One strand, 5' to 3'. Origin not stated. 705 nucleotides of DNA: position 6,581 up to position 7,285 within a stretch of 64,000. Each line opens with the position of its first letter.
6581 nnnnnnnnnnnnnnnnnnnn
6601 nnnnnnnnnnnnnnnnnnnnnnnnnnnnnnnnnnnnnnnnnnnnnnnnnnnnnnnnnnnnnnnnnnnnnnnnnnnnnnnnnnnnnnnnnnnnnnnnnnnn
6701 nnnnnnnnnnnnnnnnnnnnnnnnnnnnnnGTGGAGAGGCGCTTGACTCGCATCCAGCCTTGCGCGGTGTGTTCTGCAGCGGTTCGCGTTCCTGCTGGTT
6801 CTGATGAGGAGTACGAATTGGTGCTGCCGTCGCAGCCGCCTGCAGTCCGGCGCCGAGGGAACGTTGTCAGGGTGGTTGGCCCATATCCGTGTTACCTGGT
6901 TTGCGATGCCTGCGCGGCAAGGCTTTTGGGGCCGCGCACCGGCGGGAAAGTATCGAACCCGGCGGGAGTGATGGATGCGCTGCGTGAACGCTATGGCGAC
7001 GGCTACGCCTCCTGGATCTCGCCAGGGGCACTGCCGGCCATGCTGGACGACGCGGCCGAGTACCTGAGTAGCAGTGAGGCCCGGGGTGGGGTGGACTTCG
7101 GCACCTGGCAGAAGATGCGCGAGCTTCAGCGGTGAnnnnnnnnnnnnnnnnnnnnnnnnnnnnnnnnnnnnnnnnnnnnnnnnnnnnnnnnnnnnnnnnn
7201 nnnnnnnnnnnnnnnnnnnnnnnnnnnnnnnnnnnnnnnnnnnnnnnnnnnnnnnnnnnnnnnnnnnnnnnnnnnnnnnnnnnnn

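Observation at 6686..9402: IS607-family element carrying a third, translationally coupled Cys-rich gene upstream of tnpA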

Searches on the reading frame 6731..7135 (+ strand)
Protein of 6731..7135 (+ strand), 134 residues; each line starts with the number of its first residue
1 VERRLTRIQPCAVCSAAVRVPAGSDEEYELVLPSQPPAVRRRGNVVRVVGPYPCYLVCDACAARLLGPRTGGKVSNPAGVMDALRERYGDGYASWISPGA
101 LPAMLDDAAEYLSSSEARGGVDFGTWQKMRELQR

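Call 9: search_protein_families(library=pfam, proteins=[window:6731-7135:+], max_evalue=0.1)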
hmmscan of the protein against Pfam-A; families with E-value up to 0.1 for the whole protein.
window:6731-7135:+ (134 aa): 0 families

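Call 10: search_protein_families(library=ncbifam, proteins=[window:6731-7135:+], max_evalue=0.1)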
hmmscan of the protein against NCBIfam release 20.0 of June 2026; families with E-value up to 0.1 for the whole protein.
window:6731-7135:+ (134 aa): 0 families

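Call 11: find_homologous_proteins(query=window:6731-7135:+, max_evalue=0.001)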
Query window:6731-7135:+ (134 aa): 24 proteins with E <= 0.001 among 86 candidates.
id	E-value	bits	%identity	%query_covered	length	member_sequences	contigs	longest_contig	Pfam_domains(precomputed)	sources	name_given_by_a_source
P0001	2.8e-60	220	96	78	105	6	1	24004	-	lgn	-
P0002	8.1e-60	219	72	99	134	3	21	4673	-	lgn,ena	-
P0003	6.7e-56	206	87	78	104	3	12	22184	-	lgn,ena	-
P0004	1.5e-54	202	66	100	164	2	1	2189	-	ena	-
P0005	2.0e-54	202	84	78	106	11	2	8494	-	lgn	-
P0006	2.2e-53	198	87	78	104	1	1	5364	-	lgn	-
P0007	8.6e-51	190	83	78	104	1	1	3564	-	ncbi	-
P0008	1.2e-50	189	79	78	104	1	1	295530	-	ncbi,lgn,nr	ncbi:hypothetical protein E3G68_005226 [Mycobacteroides abscessus]|nr:hypothetical protein [Mycobact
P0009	5.8e-50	187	67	95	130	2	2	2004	-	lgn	-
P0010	2.9e-49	185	78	78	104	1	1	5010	-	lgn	-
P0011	2.8e-48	182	79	78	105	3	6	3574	-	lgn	-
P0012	5.3e-47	178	77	78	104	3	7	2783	-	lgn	-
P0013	5.5e-47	177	77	78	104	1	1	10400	-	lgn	-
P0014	1.5e-46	176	75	78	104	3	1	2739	-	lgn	-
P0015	3.1e-46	175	74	78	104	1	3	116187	-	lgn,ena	-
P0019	1.2e-43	167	60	97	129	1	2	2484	-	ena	-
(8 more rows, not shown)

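Call 14: find_related_loci(query=A3, collection=genome_contigs, flank=6000)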
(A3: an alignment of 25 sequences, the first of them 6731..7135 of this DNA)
Query A3 (134 aa) in genome_contigs; peptide patterns used: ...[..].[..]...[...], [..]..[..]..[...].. (x = any residue, [..] = any of these).
242 stretches matched a pattern; 1 encode a relative of the query (tblastn E <= 1e-3); 1 distinct loci.
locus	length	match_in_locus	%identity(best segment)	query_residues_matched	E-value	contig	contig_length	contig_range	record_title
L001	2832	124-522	59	1-133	9e-48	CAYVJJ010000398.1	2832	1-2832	MAG TPA_asm: uncultured Mycobacteriaceae bacterium isolate SRP187154_co1_68 genome assembly, contig: NODE_56129_length_2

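Call 15: find_encoding_contigs(protein=P0008, flank=6000, max_places=4)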
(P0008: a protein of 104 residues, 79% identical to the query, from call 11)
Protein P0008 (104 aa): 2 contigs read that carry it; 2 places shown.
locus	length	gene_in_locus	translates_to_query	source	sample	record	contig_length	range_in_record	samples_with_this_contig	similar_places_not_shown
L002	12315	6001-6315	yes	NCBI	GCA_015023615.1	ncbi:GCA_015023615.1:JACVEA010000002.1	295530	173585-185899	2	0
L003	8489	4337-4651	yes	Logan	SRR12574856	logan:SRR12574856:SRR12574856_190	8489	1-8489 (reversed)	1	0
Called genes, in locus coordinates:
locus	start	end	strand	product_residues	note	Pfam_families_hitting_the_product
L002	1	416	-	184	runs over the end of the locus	PF08808:RES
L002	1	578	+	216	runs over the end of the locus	-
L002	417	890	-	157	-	PF09722:Xre_MbcA_ParS_C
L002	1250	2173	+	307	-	PF07804:HipA_C (weak)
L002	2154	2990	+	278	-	-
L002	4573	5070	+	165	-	PF01844:HNH, PF14279:HNH_5, PF13395:HNH_4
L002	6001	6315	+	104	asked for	-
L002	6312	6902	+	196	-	PF00239:Resolvase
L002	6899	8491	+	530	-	-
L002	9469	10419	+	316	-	PF02086:MethyltransfD12 (faint)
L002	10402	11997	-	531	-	-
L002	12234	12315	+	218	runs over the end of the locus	-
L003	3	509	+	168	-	?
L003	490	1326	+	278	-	-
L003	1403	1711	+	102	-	-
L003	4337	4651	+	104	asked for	-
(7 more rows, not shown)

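Call 16: find_encoding_contigs(protein=P0015, flank=6000, max_places=4)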
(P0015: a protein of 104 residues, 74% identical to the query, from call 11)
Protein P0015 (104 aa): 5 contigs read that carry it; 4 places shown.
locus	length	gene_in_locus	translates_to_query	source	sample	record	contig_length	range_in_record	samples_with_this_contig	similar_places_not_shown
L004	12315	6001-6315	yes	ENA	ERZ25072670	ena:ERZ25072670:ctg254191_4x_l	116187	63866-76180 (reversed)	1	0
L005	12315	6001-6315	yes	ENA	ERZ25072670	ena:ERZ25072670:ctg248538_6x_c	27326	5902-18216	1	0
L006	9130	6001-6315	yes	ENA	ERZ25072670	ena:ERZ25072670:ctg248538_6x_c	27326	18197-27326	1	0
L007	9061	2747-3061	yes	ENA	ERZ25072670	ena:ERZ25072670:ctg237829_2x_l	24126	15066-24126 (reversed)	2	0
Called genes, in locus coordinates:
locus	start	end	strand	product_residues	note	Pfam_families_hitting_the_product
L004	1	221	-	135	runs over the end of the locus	-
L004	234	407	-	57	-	-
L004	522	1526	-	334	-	-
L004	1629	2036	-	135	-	PF02467:Whib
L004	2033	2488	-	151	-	-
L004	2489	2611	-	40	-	-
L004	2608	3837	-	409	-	-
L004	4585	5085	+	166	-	-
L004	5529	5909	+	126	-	-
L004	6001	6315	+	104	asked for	-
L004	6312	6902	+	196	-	PF00239:Resolvase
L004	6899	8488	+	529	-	-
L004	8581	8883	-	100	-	PF13560:HTH_31, PF13744:HTH_37 (weak), PF12844:HTH_19 (weak), PF01381:HTH_3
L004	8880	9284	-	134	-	PF05973:Gp49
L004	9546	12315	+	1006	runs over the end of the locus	PF13700:DUF4158, PF01526:DDE_Tnp_Tn3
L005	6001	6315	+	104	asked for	-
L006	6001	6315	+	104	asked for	-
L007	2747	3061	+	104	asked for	-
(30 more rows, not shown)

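Call 17: find_encoding_contigs(protein=P0001, flank=6000, max_places=4)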
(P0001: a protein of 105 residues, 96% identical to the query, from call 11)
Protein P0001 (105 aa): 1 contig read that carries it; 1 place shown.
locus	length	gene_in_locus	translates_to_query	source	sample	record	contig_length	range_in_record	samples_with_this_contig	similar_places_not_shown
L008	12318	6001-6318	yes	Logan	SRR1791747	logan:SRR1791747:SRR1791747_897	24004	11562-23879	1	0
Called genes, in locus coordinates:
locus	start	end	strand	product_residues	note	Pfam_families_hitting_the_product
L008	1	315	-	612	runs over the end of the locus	PF21545:T7SS_EccA1_N, PF00004:AAA, PF17866:AAA_lid_6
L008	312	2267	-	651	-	-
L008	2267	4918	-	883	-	PF12846:AAA_10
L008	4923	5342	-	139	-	-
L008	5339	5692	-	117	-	-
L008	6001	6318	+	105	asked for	-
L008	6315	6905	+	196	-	PF00239:Resolvase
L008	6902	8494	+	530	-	-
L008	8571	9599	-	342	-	PF06666:DUF1173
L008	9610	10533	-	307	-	PF12642:TpcC (weak)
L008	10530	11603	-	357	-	-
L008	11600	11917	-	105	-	-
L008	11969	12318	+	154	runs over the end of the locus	PF01381:HTH_3 (faint)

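Call 31: predict_structure(alignment_id=A3)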
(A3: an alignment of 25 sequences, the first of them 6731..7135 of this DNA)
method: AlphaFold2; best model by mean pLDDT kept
length: 134 residues; sequences in the alignment: 25
mean_pLDDT: 59.1   pTM: 0.38
mean pLDDT of the five models: 59.1, 53.6, 53.0, 49.7, 45.6
residues with pLDDT >= 90: 0; 70-90: 40; 50-70: 48; < 50: 46
segments of 3 or more residues with pLDDT < 50: 1-6, 22-42, 44-54, 92-99
pLDDT, mean of each block of 10 residues (from residue 1): 43 64 43 41 40 55 68 65 66 48 71 79 78 76
secondary structure, 60 per line:
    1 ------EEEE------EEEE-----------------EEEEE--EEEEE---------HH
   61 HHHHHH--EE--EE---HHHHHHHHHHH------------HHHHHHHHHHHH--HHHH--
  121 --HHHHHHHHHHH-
elements in order: E7-10 E17-20 E38-42 E45-49 H59-66 H78-88 H101-112 H115-118 H123-133

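Call 35: search_protein_representatives(alignment_id=A3)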
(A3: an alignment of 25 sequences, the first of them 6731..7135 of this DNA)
Query: 25 sequences, 104 profile positions. Proteins with E-value up to 0.001 (for the whole library): 8; up to 1e-10: 6; up to 1e-30: 4. The best 8 are listed.
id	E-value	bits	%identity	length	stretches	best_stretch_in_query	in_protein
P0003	2.2e-55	201.5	-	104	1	1-104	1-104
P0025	5.3e-35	136.0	-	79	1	26-104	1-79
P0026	1.3e-34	134.8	-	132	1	1-102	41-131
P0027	8.1e-31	122.5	-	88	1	20-102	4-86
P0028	9.5e-25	103.0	-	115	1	23-102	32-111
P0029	8.8e-14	67.8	-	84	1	23-66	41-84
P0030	2.8e-06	43.7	-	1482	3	39-76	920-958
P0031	1.7e-04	38.0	-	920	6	41-81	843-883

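Call 37: find_related_loci(query=A3, collection=metagenome_contigs, flank=5000)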
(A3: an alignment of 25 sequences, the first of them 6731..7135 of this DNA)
Query A3 (134 aa) in metagenome_contigs; peptide patterns used: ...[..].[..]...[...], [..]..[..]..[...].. (x = any residue, [..] = any of these).
249 stretches matched a pattern; 2 encode a relative of the query (tblastn E <= 1e-3); 2 distinct loci.
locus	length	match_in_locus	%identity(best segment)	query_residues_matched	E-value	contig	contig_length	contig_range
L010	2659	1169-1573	73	1-134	1e-65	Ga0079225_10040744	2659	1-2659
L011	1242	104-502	72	1-133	1e-68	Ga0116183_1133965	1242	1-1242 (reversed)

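Call 38: find_encoding_contigs(protein=P0028, flank=5000, max_places=4)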
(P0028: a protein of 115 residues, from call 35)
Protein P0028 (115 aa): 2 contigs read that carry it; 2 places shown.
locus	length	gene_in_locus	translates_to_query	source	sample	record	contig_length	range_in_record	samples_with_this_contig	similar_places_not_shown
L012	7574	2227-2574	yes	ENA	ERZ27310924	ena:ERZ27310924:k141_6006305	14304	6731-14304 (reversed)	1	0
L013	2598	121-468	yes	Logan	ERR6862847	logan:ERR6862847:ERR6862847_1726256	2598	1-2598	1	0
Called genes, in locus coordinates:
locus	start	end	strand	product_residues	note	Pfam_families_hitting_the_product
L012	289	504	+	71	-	-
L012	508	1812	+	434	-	PF02661:Fic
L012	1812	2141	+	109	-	-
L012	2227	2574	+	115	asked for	-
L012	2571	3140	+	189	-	PF00239:Resolvase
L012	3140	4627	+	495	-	PF07282:Cas12f1-like_TNB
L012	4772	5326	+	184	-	PF00239:Resolvase, PF02796:HTH_7 (weak)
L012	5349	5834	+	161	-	-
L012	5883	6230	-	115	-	-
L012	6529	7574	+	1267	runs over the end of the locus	PF08751:TrwC, PF13245:AAA_19, PF13604:AAA_30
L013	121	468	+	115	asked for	-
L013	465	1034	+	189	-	PF00239:Resolvase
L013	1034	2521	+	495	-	PF07282:Cas12f1-like_TNB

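Call 39: find_encoding_contigs(protein=P0019, flank=5000, max_places=4)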
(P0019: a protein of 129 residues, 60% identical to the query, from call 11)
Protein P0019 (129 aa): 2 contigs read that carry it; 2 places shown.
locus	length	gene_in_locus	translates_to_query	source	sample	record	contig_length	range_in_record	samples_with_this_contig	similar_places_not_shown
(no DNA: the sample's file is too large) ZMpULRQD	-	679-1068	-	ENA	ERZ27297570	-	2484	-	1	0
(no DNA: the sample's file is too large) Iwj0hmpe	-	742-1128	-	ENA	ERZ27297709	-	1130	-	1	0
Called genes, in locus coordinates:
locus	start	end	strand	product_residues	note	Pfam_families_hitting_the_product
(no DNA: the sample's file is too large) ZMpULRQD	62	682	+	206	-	PF00239:Resolvase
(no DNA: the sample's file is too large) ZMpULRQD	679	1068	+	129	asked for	-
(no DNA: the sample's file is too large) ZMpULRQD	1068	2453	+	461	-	PF01385:OrfB_IS605, PF07282:Cas12f1-like_TNB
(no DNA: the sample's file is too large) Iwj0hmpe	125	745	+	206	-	PF00239:Resolvase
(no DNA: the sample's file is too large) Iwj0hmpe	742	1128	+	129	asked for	?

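Call 41: search_solved_structures(query=A3, max_evalue=10, show_alignments=2)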
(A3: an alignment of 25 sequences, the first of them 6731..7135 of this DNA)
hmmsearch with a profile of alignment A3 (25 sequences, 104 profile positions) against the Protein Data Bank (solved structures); distinct sequences matched with E-value up to 10: 20.
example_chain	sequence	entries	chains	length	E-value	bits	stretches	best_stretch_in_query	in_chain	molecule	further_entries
5mvd_A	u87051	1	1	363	0.61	13.6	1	13-59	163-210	Dihydroorotate dehydrogenase (quinone), mitochondrial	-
2wv8_A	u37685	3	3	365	0.62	13.6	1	13-59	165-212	DIHYDROOROTATE DEHYDROGENASE, MITOCHONDRIAL | Dihydroorotate dehydrogenase (quinone), mitochondrial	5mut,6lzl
6j3b_A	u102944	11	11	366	0.62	13.6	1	13-59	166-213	Dihydroorotate dehydrogenase (quinone), mitochondrial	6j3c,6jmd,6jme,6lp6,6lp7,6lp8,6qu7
9w3m_A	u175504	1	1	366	0.62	13.6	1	13-59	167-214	Dihydroorotate dehydrogenase (quinone), mitochondrial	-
1d3g_A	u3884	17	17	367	0.62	13.6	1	13-59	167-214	DIHYDROOROTATE DEHYDROGENASE | Dihydroorotate dehydrogenase, mitochondrial | DIHYDROOROTATE DEHYDROGENASE (QUINONE), MITOCHONDRIAL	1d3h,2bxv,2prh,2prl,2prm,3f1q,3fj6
9i2y_A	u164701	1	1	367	0.62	13.6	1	13-59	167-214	Dihydroorotate dehydrogenase (quinone), mitochondrial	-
8k4f_A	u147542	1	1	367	0.62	13.6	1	13-59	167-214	Dihydroorotate dehydrogenase (quinone), mitochondrial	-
9bkn_A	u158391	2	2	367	0.62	13.6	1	13-59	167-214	Dihydroorotate dehydrogenase (quinone), mitochondrial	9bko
5k9c_A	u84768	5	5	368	0.63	13.6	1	13-59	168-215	Dihydroorotate dehydrogenase (quinone), mitochondrial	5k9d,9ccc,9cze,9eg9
6vnd_A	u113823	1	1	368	0.63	13.6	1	13-59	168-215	Dihydroorotate dehydrogenase (quinone), mitochondrial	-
7k2u_A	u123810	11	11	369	0.63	13.6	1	13-59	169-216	Dihydroorotate dehydrogenase (quinone), mitochondrial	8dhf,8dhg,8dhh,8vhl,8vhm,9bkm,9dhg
6oc0_A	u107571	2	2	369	0.63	13.6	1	13-59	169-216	Dihydroorotate dehydrogenase (quinone), mitochondrial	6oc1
4igh_A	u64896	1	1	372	0.65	13.6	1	13-59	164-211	Dihydroorotate dehydrogenase (quinone), mitochondrial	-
6cjf_A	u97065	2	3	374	0.66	13.5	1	13-59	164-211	Dihydroorotate dehydrogenase (quinone), mitochondrial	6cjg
4oqv_A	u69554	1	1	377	0.66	13.5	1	13-59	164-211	Dihydroorotate dehydrogenase (quinone), mitochondrial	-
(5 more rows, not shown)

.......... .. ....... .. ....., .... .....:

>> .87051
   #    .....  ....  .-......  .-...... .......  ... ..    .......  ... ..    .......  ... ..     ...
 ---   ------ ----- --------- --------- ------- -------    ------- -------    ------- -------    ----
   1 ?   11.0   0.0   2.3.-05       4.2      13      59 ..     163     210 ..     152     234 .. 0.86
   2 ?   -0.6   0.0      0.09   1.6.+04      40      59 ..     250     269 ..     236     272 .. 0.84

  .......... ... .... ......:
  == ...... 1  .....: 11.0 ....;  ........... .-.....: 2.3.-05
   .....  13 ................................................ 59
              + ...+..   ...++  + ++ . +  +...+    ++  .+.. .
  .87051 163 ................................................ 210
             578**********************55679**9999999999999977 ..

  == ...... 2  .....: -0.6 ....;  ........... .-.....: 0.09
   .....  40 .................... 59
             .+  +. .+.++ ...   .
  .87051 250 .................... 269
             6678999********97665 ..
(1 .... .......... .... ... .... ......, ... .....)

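Call 42: search_protein_families(library=phrogs, proteins=[window:6731-7135:+, L012:2227-2574:+], max_evalue=1)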
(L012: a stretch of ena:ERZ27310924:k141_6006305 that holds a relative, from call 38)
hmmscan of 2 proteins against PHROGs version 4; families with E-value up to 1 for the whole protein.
window:6731-7135:+ (134 aa): 0 families

L012:2227-2574:+ (115 aa): 1 family
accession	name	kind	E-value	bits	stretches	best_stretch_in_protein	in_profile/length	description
phrog_35738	-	unknown function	0.15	13.5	1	19-40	11-32/92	-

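Call 45: fold_search(model_id=the predicted structure, library=pdb)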
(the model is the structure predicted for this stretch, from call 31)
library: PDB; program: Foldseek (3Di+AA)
matches with E <= 10: 3; with E <= 0.001: 0
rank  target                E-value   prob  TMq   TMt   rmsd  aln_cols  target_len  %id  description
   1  1nsh_MODEL_1_A        9.3e+00  0.02  0.16  0.20   8.9        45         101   11  Solution Structure of Rabbit apo-S100A11 (19 models) (released 2003-07-15)
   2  8sgx_S                9.3e+00  0.01  0.11  0.04  14.2        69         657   14  Leishmania tarentolae propionyl-CoA carboxylase (alpha-4-beta-6) (released 2023-05-17)
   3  7fik_J                9.3e+00  0.01  0.12  0.03  15.7        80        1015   15  The cryo-EM structure of the CR subunit from X. laevis NPC (released 2022-11-09)

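Call 60: find_encoding_contigs(protein=P0009, flank=5000, max_places=4)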
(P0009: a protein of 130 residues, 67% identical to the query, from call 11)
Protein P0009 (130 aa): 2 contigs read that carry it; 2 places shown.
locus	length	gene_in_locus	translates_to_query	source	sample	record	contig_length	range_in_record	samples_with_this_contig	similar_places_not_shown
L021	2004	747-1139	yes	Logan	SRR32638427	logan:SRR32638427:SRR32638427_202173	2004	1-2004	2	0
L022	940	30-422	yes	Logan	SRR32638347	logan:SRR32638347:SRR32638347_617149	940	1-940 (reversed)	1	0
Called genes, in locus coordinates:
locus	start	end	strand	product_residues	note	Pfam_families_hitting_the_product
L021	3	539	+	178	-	?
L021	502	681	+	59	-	-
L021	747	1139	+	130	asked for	-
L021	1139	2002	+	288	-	?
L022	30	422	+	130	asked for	-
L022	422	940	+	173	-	?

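Call 61: find_encoding_contigs(protein=P0026, flank=5000, max_places=4)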
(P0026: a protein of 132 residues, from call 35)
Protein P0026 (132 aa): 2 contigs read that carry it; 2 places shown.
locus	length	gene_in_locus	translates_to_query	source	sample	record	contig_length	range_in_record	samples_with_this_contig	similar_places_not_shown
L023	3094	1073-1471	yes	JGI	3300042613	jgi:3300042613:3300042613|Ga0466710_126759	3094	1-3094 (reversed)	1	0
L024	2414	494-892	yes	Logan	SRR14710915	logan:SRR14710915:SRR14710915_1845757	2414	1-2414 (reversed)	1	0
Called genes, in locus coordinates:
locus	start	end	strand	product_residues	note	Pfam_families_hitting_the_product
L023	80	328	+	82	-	PF04255:DUF433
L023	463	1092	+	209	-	PF00239:Resolvase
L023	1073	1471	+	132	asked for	-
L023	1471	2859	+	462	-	PF01385:OrfB_IS605, PF07282:Cas12f1-like_TNB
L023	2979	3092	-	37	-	?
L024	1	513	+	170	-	?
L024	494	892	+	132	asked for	-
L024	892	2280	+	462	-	PF01385:OrfB_IS605, PF07282:Cas12f1-like_TNB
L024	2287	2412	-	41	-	?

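Call 65: search_protein_families(library=pfam, alignment_id=A6, max_evalue=10)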
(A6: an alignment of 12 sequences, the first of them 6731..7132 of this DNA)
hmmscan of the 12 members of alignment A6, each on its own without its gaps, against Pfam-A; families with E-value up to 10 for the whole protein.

A. member 1, window:6731-7132:+ (134 aa): 0 families

B. families by the number of members that match (of 12 scanned): 3 families
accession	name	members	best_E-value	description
PF01667.23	Ribosomal_S27e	1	0.0017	Ribosomal protein S27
PF08274.17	Zn_Ribbon_YjdM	1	0.023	PhnA Zinc-Ribbon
PF05810.19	NinF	1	0.025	NinF protein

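Call 66: search_protein_families(library=padloc, alignment_id=A6, max_evalue=1)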
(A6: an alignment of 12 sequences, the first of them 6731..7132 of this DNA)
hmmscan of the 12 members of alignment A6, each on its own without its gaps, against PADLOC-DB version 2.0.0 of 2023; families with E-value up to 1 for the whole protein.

A. member 1, window:6731-7132:+ (134 aa): 0 families

B. families by the number of members that match (of 12 scanned): 0 families

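Call 79: predict_structure(alignment_id=A13)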
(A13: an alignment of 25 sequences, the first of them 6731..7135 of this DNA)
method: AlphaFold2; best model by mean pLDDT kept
length: 134 residues; sequences in the alignment: 25
mean_pLDDT: 85.6   pTM: 0.74
mean pLDDT of the five models: 85.6, 83.6, 77.1, 57.8, 56.0
residues with pLDDT >= 90: 59; 70-90: 56; 50-70: 19; < 50: 0
segments of 3 or more residues with pLDDT < 50: none
pLDDT, mean of each block of 10 residues (from residue 1): 85 94 91 74 68 86 91 89 86 83 93 90 85 78
secondary structure, 60 per line:
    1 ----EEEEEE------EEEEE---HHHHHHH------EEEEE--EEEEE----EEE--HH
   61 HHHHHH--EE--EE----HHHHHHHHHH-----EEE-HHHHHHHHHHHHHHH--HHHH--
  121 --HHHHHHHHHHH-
elements in order: E5-10 E17-21 H25-31 E38-42 E45-49 E54-56 H59-66 H79-88 E94-96 H98-112 H115-118 H123-133
